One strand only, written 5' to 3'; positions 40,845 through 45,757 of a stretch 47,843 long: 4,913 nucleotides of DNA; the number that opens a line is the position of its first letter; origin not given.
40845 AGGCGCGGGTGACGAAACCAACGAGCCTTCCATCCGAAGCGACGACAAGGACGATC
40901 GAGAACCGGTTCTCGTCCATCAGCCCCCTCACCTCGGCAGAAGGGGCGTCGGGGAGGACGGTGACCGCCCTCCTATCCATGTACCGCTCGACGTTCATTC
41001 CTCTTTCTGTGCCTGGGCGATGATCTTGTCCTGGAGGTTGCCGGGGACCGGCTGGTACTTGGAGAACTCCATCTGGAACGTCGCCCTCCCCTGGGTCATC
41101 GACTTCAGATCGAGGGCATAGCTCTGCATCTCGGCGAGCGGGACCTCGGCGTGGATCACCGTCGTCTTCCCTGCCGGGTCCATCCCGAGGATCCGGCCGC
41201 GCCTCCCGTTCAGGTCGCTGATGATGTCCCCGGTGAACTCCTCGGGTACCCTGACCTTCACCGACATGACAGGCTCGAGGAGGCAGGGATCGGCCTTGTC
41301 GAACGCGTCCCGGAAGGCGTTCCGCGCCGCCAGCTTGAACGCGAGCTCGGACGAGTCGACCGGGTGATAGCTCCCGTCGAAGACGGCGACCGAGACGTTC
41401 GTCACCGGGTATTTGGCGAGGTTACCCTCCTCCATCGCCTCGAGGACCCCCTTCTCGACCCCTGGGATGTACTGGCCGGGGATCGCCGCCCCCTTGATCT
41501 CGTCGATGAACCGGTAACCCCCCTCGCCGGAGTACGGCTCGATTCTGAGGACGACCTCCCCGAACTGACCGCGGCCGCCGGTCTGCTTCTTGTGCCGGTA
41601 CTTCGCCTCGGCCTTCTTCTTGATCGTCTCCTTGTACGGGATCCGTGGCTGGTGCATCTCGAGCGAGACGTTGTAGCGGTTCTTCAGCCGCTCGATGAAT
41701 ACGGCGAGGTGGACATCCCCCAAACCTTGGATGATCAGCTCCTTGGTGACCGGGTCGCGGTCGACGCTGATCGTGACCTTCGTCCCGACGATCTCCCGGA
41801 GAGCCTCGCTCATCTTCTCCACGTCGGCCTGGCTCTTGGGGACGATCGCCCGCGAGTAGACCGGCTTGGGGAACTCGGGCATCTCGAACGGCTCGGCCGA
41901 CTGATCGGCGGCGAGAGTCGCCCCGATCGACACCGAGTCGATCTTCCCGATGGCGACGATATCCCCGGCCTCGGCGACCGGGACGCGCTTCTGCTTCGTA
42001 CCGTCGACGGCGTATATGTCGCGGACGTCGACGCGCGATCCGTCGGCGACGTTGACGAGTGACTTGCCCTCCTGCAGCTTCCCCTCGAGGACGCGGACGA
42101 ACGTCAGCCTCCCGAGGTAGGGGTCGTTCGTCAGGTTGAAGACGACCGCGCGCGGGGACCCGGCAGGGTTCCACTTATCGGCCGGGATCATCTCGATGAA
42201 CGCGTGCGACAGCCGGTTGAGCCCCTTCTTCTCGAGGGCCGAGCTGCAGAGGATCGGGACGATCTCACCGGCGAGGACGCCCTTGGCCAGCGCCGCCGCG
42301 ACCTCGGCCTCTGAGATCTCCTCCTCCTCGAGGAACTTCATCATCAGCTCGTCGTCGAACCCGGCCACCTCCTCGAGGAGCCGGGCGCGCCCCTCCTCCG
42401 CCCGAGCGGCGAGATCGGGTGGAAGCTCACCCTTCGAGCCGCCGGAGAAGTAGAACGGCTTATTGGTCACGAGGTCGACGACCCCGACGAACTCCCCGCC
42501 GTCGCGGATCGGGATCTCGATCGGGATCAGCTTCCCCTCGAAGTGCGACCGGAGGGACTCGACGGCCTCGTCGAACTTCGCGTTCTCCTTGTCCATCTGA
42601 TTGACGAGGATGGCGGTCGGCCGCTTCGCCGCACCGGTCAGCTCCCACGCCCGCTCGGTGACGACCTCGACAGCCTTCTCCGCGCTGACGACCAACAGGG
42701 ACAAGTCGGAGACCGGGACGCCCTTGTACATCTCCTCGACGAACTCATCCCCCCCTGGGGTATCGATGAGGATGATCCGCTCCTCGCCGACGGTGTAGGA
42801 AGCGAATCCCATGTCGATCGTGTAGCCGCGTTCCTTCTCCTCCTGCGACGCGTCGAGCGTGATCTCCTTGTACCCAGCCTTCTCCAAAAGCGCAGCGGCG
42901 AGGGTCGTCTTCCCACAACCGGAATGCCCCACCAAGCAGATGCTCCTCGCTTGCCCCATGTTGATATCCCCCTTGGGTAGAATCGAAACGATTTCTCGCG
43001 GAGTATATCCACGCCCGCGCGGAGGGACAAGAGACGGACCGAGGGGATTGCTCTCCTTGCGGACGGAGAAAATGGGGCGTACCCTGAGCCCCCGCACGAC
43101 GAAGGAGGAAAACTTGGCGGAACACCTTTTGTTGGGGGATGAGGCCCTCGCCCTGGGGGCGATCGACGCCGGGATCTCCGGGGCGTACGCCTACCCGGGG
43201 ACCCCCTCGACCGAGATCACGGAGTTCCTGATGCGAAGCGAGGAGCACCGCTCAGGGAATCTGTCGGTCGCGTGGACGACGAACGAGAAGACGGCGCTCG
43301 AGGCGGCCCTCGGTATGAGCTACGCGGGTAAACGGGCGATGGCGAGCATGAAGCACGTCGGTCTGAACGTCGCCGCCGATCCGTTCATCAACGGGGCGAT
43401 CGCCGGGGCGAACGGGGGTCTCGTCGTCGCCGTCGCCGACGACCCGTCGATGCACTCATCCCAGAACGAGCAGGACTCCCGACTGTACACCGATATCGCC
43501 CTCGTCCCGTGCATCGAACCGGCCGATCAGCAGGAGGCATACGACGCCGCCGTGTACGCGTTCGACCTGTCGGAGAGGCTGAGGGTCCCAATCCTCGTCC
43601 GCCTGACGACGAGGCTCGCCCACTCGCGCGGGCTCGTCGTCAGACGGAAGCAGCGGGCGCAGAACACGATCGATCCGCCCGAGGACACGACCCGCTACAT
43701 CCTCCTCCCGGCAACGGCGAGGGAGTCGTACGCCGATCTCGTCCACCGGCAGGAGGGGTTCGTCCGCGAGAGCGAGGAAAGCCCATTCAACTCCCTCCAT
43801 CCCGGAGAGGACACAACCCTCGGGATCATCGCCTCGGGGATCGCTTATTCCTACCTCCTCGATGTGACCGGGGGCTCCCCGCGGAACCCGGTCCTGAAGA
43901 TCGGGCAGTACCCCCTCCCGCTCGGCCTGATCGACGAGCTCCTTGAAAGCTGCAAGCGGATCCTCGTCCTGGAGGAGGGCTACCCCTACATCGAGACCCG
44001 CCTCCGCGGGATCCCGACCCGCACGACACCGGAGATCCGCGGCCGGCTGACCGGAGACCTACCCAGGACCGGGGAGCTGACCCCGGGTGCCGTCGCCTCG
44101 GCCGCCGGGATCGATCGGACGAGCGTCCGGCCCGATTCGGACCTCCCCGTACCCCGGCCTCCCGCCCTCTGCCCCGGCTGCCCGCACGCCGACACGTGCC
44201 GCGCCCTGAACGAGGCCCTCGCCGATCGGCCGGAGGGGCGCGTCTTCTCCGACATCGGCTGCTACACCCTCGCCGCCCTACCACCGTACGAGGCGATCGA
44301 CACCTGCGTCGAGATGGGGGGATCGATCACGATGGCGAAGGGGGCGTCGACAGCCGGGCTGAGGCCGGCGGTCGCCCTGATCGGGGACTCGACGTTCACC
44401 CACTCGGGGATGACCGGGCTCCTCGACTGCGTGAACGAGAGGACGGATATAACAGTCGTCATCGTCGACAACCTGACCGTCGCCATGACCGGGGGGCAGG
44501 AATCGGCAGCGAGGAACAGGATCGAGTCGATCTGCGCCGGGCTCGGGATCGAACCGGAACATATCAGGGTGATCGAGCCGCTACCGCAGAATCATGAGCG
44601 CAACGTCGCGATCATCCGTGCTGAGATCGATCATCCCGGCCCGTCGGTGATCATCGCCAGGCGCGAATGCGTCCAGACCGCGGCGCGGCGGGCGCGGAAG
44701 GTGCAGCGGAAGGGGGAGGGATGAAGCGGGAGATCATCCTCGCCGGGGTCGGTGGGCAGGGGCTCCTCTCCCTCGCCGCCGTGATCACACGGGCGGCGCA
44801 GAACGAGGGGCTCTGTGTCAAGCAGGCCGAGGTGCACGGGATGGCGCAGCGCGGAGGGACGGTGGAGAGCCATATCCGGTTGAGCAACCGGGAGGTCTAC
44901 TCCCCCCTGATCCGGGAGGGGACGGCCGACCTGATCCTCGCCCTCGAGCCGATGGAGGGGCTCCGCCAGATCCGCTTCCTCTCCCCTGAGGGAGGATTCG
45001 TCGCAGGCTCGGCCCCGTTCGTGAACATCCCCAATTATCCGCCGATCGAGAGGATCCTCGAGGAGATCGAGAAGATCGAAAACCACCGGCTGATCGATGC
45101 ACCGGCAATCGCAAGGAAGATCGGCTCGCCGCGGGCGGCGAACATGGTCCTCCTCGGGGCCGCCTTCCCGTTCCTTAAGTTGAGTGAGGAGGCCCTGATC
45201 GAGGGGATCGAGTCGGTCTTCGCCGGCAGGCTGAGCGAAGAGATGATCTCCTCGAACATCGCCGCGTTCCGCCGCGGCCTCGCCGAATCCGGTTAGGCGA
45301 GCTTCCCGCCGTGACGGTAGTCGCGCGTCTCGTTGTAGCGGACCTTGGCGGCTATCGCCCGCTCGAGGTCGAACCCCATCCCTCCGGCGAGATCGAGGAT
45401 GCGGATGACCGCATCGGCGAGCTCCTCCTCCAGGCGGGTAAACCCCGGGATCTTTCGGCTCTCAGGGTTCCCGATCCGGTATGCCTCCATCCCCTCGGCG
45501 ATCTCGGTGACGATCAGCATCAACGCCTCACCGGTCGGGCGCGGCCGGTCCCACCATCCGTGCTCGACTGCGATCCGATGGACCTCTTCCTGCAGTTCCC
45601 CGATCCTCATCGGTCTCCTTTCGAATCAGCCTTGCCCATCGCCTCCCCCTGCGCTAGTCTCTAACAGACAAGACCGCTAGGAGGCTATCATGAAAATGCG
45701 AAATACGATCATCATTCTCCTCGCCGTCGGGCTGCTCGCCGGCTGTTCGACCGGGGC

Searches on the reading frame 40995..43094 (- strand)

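Call 62: search_protein_families(library=pfam, proteins=[window:40995-43094:-], max_evalue=0.001)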
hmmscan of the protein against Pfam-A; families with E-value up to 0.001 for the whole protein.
window:40995-43094:- (699 aa): 14 families
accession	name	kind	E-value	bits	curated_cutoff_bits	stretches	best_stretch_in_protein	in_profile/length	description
PF03764.24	EFG_IV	-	1e-42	145.2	24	1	483-601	1-120/121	Elongation factor G, domain IV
PF00009.33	GTP_EFTU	-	1.7e-33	116.2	26.5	1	49-304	3-187/188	Elongation factor Tu GTP binding domain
PF00679.30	EFG_C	-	1.6e-32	111.8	27.9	1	605-690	2-88/89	Elongation factor G C-terminus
PF14492.12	EFG_III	-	1.2e-20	73.8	27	1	408-481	1-74/75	Elongation Factor G, domain III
PF22042.2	EF-G_D2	-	8.6e-13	48.6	27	1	315-395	3-82/84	Elongation factor G domain 2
PF03144.31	GTP_EFTU_D2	-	2.3e-09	38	30.3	1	328-395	1-73/73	Elongation factor Tu domain 2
PF01926.29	MMR_HSR1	-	2.3e-08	34.6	21.9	1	52-165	2-112/113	50S ribosome-binding GTPase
PF13191.12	AAA_16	-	3e-05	25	32.6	1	43-173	18-143/167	AAA ATPase domain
PF00004.35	AAA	-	3.7e-05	24.6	21.2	1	52-111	1-64/131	ATPase family associated with various cellular activities (AAA)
PF00005.33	ABC_tran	-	5.5e-05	24.2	25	0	47-75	9-37/137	ABC transporter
PF03193.22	RsgA_GTPase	-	0.00015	22.1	30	1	49-117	106-170/174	RsgA GTPase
PF13401.12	AAA_22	-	0.00017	22.3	27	1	48-116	4-45/130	AAA domain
PF13671.12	AAA_33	-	0.00029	21.6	27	1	52-82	2-32/143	AAA domain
PF16658.11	RF3_C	-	0.00034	20.9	40.1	1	405-498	4-96/132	Class II release factor RF3, C-terminal domain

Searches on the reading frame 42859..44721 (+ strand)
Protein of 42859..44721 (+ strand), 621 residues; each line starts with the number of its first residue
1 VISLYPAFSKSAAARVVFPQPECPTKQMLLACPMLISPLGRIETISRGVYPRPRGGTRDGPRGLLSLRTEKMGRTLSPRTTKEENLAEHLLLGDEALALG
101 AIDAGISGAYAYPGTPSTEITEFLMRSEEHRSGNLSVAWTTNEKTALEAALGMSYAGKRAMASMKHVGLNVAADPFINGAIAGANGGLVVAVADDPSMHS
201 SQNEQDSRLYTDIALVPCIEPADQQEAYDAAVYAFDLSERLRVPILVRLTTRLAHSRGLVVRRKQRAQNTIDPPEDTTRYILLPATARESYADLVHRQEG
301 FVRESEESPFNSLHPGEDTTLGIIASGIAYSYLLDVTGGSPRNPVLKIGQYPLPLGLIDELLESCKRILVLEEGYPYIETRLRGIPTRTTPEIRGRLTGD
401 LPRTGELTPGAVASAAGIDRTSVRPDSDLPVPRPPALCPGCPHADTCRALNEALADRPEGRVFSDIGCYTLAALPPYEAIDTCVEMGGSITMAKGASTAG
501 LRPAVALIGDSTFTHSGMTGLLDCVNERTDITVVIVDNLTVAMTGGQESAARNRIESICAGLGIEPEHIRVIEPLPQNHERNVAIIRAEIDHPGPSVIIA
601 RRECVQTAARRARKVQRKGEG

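Call 62: search_protein_families(library=pfam, proteins=[window:42859-44721:+], max_evalue=0.001)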
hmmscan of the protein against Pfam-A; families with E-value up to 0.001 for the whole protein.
window:42859-44721:+ (621 aa): 2 families
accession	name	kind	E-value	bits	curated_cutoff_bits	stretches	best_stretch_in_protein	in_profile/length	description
PF02775.26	TPP_enzyme_C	-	4.9e-14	52.8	21.9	1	465-557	1-101/151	Thiamine pyrophosphate enzyme, C-terminal TPP binding domain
PF01855.24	POR_N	-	1.3e-12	48.4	27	1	100-271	2-177/231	Pyruvate flavodoxin/ferredoxin oxidoreductase, thiamine diP-bdg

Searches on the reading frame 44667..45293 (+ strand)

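Call 6: search_protein_families(library=pfam, proteins=[window:44667-45293:+], max_evalue=0.1)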
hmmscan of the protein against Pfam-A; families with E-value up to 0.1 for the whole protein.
window:44667-45293:+ (209 aa): 1 family
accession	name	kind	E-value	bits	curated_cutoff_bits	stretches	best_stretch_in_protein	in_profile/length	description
PF01558.24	POR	-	2e-36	126.2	27.4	1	29-205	1-172/173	Pyruvate ferredoxin/flavodoxin oxidoreductase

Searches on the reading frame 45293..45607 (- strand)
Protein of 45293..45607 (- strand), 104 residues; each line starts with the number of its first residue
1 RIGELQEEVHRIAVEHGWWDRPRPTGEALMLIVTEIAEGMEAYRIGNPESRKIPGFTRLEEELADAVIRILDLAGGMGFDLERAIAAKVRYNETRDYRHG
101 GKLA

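Call 6: search_protein_families(library=pfam, proteins=[window:45293-45607:-], max_evalue=0.1)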
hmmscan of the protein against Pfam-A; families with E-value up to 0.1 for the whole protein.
window:45293-45607:- (104 aa): 2 families
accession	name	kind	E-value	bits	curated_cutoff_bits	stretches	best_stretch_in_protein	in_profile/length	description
PF12643.12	MazG-like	-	0.002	18.7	27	1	57-94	32-68/85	MazG-like family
PF03819.22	MazG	-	0.049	14.3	22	1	33-95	11-69/74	MazG nucleotide pyrophosphohydrolase domain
